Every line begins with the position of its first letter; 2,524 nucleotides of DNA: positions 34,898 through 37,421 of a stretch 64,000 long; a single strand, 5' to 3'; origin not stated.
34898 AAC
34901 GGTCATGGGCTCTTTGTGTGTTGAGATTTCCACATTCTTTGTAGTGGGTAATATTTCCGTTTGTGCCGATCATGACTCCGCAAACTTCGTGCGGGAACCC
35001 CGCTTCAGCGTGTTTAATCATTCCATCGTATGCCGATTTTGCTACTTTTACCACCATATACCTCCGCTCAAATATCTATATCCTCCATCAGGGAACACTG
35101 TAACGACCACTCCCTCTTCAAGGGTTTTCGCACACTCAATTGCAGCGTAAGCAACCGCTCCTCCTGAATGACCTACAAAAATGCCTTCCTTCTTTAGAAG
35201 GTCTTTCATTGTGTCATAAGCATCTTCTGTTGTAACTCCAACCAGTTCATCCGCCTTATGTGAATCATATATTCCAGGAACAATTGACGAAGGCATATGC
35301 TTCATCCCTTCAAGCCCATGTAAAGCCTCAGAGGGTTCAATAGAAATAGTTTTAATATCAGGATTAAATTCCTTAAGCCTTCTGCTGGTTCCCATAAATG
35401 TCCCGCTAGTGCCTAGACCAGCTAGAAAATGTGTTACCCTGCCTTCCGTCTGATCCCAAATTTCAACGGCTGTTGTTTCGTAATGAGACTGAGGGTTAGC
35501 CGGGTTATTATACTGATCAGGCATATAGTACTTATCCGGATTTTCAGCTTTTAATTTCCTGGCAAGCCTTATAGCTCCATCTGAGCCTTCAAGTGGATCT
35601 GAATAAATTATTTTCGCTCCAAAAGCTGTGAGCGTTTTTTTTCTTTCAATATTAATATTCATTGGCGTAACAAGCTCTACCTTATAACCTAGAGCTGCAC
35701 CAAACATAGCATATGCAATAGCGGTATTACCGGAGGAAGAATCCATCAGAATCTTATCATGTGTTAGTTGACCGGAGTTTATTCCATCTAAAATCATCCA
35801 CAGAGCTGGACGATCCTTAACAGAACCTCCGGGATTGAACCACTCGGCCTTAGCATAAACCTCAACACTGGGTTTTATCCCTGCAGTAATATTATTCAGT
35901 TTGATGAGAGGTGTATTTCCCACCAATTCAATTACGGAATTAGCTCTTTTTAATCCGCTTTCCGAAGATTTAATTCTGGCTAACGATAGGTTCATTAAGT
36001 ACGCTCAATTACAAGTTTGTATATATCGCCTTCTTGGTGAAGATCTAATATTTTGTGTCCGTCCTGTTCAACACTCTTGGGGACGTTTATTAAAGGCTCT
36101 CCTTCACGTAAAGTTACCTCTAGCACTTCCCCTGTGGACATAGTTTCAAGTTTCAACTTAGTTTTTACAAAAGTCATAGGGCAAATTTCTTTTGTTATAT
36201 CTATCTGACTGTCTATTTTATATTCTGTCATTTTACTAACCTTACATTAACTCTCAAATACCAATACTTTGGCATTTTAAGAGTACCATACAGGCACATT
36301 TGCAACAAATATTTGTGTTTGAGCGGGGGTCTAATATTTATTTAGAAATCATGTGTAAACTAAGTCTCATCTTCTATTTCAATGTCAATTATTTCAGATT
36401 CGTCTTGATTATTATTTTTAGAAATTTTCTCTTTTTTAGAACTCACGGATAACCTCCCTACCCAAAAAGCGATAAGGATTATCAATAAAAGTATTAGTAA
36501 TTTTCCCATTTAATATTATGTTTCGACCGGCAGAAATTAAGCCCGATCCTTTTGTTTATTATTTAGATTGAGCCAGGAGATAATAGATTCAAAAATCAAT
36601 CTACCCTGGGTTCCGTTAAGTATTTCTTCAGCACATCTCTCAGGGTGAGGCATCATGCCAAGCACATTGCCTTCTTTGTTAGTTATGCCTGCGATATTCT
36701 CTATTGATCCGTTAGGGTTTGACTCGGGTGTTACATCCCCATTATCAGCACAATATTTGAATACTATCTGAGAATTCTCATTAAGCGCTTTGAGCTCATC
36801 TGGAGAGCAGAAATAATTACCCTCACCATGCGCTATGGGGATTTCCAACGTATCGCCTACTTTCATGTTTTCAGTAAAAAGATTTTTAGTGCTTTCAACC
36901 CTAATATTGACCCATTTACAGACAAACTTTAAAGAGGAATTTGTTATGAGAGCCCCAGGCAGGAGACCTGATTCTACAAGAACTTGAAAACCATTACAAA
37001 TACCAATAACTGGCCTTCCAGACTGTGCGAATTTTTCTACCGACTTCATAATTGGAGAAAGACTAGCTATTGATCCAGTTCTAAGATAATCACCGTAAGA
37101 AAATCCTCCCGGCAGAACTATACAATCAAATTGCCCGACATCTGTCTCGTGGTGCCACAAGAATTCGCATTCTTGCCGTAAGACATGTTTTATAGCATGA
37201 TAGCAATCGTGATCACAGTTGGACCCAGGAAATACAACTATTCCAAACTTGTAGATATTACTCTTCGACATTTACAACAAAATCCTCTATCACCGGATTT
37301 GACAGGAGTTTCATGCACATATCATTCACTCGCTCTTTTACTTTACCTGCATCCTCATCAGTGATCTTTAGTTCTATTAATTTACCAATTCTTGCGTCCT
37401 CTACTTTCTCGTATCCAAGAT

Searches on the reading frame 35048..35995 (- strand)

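Call 56: search_protein_families(library=pfam, proteins=[window:35048-35995:-], max_evalue=0.0001)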
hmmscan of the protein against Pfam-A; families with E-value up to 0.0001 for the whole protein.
window:35048-35995:- (315 aa): 1 family
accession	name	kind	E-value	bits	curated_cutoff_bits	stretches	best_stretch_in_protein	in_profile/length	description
PF00291.31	PALP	-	2.5e-66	224.4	35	1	24-303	4-295/295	Pyridoxal-phosphate dependent enzyme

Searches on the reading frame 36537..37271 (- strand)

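Call 56: search_protein_families(library=pfam, proteins=[window:36537-37271:-], max_evalue=0.0001)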
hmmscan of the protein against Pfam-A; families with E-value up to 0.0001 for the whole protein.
window:36537-37271:- (244 aa): 4 families
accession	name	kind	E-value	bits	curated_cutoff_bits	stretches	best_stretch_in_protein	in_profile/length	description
PF13507.12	GATase_5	-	1.2e-47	162.6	27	1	10-219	5-235/260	CobB/CobQ-like glutamine amidotransferase domain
PF01965.30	DJ-1_PfpI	-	6.7e-11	42.7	26.6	1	42-111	56-120/165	DJ-1/PfpI family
PF07685.20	GATase_3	-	1.9e-07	31.4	27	1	33-101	25-91/196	CobB/CobQ-like glutamine amidotransferase domain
PF00117.34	GATase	-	2.3e-05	24.6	22.8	1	33-211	22-172/190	Glutamine amidotransferase class-I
